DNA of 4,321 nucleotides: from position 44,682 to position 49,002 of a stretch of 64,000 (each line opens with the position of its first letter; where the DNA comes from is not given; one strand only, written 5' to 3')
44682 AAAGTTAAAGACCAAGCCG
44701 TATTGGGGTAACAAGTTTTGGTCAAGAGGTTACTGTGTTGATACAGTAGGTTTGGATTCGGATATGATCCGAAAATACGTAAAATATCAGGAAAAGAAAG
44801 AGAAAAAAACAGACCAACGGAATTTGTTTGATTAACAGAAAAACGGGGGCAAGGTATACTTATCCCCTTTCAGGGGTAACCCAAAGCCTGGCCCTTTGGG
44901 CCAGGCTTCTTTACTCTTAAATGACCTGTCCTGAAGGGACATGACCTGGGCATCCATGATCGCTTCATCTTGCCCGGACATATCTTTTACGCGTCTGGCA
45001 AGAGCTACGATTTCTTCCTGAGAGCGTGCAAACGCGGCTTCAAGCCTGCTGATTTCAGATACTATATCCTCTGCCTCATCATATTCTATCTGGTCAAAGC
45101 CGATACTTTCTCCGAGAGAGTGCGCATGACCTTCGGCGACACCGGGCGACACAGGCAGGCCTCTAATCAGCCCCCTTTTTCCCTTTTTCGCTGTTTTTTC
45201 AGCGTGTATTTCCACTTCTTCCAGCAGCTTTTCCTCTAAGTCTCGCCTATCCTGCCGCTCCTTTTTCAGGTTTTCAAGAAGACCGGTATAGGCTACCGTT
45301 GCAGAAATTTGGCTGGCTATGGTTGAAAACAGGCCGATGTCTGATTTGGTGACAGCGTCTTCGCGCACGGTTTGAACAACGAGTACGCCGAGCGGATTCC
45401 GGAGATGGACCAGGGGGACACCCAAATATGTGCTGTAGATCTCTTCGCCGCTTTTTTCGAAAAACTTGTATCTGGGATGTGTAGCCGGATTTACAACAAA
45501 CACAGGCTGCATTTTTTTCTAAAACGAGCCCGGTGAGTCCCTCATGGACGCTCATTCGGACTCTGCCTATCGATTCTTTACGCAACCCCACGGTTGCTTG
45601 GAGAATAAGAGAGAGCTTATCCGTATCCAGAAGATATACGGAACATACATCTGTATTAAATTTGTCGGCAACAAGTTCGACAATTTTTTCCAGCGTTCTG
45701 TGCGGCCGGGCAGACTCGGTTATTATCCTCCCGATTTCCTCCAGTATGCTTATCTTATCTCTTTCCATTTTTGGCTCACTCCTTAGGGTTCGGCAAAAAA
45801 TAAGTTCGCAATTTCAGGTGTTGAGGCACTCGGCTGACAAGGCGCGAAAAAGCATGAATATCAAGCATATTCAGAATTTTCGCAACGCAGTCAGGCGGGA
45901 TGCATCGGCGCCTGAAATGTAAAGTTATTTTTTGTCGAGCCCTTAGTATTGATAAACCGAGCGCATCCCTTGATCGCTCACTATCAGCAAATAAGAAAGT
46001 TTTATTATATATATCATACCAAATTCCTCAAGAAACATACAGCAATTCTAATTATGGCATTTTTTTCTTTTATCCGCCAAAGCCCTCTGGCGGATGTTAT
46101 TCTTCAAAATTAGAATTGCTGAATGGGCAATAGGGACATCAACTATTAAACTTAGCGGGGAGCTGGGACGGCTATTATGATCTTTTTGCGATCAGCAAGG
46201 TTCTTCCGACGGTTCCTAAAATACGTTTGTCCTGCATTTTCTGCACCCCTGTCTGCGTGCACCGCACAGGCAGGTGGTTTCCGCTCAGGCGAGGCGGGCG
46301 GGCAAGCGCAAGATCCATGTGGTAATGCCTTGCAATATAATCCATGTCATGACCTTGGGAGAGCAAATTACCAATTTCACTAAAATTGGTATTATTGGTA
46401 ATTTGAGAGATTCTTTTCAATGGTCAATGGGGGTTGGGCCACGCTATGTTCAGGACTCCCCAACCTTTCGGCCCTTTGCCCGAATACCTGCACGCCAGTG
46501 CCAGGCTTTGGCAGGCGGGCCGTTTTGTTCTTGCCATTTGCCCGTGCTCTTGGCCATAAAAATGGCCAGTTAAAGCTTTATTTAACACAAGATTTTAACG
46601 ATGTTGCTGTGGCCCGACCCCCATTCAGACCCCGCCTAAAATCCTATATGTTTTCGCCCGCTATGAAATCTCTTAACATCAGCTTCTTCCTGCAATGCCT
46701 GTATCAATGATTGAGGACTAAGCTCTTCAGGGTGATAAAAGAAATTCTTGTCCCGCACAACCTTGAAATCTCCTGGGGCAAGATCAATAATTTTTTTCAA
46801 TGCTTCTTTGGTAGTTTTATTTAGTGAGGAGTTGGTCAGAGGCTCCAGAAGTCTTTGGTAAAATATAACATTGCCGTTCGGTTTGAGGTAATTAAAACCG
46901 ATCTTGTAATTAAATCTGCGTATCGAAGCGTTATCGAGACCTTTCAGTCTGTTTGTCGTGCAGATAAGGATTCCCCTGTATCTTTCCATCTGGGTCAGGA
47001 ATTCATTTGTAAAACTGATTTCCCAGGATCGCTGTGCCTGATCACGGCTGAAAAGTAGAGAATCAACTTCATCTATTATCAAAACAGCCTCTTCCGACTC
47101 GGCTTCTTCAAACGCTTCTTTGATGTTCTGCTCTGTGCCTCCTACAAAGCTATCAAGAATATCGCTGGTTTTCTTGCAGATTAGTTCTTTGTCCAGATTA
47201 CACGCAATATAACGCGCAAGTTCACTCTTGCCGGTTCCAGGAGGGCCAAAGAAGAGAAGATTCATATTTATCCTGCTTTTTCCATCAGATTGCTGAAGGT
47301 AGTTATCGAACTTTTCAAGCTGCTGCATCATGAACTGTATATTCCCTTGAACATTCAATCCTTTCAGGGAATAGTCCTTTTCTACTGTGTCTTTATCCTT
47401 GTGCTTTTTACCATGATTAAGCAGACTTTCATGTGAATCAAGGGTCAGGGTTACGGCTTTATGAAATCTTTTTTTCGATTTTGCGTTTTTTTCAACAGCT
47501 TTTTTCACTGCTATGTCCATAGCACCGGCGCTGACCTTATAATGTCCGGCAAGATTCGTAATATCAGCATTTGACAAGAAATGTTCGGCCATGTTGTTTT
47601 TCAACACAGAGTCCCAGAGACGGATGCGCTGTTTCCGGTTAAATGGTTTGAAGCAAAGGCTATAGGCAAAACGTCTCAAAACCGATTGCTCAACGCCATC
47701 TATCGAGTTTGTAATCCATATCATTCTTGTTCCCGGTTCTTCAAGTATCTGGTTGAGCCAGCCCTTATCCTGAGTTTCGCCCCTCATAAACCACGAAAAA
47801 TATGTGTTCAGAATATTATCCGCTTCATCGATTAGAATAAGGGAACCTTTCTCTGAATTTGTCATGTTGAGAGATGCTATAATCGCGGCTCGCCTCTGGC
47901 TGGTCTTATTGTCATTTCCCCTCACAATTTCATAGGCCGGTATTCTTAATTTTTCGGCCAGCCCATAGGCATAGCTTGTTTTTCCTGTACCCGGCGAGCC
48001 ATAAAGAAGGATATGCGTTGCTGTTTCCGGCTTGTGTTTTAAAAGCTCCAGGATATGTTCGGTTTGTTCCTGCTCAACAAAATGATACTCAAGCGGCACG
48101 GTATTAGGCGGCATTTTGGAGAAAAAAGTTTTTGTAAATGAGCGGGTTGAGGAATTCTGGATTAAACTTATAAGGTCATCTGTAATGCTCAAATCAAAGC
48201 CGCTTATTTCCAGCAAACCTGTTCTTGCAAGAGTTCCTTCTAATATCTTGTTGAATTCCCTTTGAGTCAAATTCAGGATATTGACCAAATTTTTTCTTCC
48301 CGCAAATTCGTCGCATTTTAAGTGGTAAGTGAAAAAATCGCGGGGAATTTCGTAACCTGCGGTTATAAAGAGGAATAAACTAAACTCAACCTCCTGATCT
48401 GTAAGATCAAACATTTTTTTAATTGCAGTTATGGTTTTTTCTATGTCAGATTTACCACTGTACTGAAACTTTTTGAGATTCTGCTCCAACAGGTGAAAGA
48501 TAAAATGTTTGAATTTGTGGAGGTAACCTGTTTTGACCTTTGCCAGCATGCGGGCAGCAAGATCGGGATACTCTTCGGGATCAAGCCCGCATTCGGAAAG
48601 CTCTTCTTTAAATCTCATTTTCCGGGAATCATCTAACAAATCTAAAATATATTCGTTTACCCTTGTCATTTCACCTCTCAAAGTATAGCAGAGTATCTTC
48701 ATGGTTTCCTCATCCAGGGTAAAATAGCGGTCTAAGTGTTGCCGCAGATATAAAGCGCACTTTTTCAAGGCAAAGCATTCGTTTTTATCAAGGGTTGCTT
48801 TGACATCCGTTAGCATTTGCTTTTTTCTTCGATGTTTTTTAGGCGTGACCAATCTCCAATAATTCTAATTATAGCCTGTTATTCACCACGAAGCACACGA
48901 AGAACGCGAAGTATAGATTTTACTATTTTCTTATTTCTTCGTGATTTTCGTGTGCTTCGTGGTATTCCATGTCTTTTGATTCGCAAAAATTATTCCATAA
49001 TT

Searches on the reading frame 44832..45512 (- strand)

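Call 7: search_protein_families(library=pfam, proteins=[window:44832-45512:-], max_evalue=0.01)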
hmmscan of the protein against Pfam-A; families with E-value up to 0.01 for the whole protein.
window:44832-45512:- (226 aa): 4 families
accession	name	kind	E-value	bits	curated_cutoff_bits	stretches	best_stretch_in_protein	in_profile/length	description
PF05524.18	PEP-utilisers_N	-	3.4e-13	50.2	24.4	1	117-200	1-82/121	PEP-utilising enzyme, N-terminal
PF13185.12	GAF_2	-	8.5e-09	36.2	28.6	1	2-72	65-134/136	GAF domain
PF01590.32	GAF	-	1.3e-05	26.2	22.4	1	2-72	63-132/133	GAF domain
PF13492.12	GAF_3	-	0.0016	19.3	27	1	28-71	82-125/129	GAF domain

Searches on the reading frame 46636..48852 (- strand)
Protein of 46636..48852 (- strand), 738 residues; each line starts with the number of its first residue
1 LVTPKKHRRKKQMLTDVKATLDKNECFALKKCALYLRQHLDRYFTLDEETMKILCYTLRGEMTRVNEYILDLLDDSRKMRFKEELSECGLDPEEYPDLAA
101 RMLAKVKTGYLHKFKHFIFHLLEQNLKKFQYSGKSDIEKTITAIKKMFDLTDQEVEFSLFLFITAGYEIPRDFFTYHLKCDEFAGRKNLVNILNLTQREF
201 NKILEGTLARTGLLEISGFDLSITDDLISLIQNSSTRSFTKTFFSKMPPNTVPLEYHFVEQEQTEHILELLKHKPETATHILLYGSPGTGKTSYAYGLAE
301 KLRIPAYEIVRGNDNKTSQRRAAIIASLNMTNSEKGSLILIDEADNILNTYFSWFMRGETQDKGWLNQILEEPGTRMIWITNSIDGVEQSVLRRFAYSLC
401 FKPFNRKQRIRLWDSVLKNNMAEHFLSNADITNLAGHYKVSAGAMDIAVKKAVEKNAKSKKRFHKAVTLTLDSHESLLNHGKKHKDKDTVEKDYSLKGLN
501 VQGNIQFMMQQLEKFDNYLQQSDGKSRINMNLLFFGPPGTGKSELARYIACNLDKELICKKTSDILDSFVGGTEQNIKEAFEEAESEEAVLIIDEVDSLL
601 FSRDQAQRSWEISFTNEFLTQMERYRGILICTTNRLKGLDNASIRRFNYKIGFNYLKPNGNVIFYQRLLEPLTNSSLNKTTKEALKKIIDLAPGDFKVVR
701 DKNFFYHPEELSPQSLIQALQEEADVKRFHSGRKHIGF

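Call 7: search_protein_families(library=pfam, proteins=[window:46636-48852:-], max_evalue=0.01)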
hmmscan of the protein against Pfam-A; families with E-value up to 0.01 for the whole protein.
window:46636-48852:- (738 aa): 39 families (the best 25 are shown)
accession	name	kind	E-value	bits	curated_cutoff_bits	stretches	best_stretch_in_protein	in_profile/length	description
PF00004.35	AAA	-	3.3e-39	134.8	21.2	2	532-654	1-130/131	ATPase family associated with various cellular activities (AAA)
PF05496.18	RuvB_N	-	3.7e-10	40.2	27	1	262-345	13-94/159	Holliday junction DNA helicase RuvB P-loop domain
PF13401.12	AAA_22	-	1e-09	39.2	27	0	277-330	4-60/130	AAA domain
PF07728.20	AAA_5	-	1.3e-08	35.3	22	1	531-597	1-76/139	AAA domain (dynein-related subfamily)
PF20720.3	nSTAND3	-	1.7e-08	34.8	27.2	1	258-314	1-53/155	Novel STAND NTPase 3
PF13191.12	AAA_16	-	9.6e-08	33.1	32.6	0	262-305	7-51/167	AAA ATPase domain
PF00910.28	RNA_helicase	-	2.6e-07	31.5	21.5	0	533-626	2-88/105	RNA helicase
PF12775.13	AAA_7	-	3.6e-07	30.3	25.8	1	249-307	4-62/181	P-loop containing dynein motor region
PF13238.12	AAA_18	-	2.6e-06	28.4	29.4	0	281-317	1-39/128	AAA domain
PF01695.23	IstB_IS21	-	7.6e-06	26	24.1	0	529-608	92-174/238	IstB-like ATP binding protein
PF07693.20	KAP_NTPase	-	1.3e-05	25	20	1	575-690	140-246/293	KAP family P-loop domain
PF20030.5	bpMoxR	-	2.3e-05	24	27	0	257-308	13-61/205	MoxR domain in the MoxR-vWA-beta-propeller ternary systems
PF13479.12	AAA_24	-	2.5e-05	24.7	27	0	279-302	3-26/195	AAA domain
PF13207.12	AAA_17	-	2.7e-05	24.9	27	0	535-597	1-62/136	AAA domain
PF02367.23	TsaE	-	5.4e-05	23.6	26.6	0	260-309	3-58/128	Threonylcarbamoyl adenosine biosynthesis protein TsaE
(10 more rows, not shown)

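Call 30: search_protein_families(library=padloc, proteins=[window:46636-48852:-], max_evalue=0.001)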
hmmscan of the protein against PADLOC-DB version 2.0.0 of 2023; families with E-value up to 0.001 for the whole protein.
window:46636-48852:- (738 aa): 9 families
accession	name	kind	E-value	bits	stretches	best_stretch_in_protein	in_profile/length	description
PDLC02196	IetA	-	2.1e-40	137.3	2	505-673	101-269/374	-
PDLC02195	IetA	-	9.3e-34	115.4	2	497-671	108-282/395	-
PDLC04232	IetA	-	8.6e-28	95.7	2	489-681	75-270/330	-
PDLC04231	IetA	-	3.6e-17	61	2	531-654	119-245/262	-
PDLC00914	TRIP13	-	4.6e-17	60.4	1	533-661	75-221/302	TRIP13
PDLC04140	mad8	-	4.6e-15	53.9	0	581-658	178-256/314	mads_8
PDLC00915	TRIP13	-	9.9e-11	39.6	2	533-606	67-152/302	TRIP13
PDLC03838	DolB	-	1.9e-10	38.5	1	507-686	147-334/375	-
PDLC01515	Csx3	-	0.00043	17.9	0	274-303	2-31/183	"CAS-I,CAS-III; associated"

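Call 31: search_protein_families(library=ncbifam, proteins=[window:46636-48852:-], max_evalue=0.001)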
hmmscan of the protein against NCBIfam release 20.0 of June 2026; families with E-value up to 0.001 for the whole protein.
window:46636-48852:- (738 aa): 48 families (the best 25 are shown)
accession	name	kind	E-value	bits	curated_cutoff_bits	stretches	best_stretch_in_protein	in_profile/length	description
NF042959.1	IteA_antiphage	equivalog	1.5e-35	123.1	510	2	500-677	99-276/367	anti-phage ATPase IteA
NF041006.2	cell_div_CdvC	equivalog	1.9e-20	73.1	650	2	532-652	137-269/370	cell division protein CdvC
TIGR01243.1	CDC48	subfamily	4e-19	68.4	802.65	1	532-645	215-333/733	CDC48 family AAA ATPase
NF003229.0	PRK04195.1-5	equivalog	6.4e-19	68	280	2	264-371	30-129/413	replication factor C large subunit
NF003069.1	PRK03992.1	subfamily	8.6e-17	61.3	500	1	532-645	168-289/379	proteasome-activating nucleotidase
TIGR01242.2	TIGR01242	subfamily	1.1e-15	57.5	500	1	532-645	151-272/362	proteasome-activating nucleotidase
NF047747.1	PrtsmActNtasePan2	equivalog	2.6e-15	56.6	700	1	532-647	188-311/397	proteasome-activating nucleotidase Pan2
TIGR01241.2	FtsH_fam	equivalog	7e-15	54.8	600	1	526-648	192-324/598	ATP-dependent zinc metalloprotease FtsH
NF047748.1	PrtsmActNtasePan1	equivalog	8.5e-14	51.4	750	1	531-648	184-309/405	proteasome-activating nucleotidase Pan1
NF003226.0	PRK04195.1-1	equivalog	2.7e-13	49.7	588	2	259-348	22-112/405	replication factor C large subunit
TIGR03922.1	T7SS_EccA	equivalog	3.7e-13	48.9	466.65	1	531-683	314-477/557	type VII secretion AAA-ATPase EccA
TIGR00635.1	ruvB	equivalog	1.2e-11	44.2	299.05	2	266-346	18-92/305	Holliday junction branch migration DNA helicase RuvB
NF008004.0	PRK10733.1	equivalog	1.4e-11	43.1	1008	1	526-646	182-310/644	ATP-dependent zinc metalloprotease FtsH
NF003231.0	PRK04195.2-1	equivalog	3.8e-11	42.5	442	1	271-410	37-168/517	replication factor C large subunit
NF003232.0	PRK04195.2-2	equivalog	1.1e-10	41.1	701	1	275-391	33-144/480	replication factor C large subunit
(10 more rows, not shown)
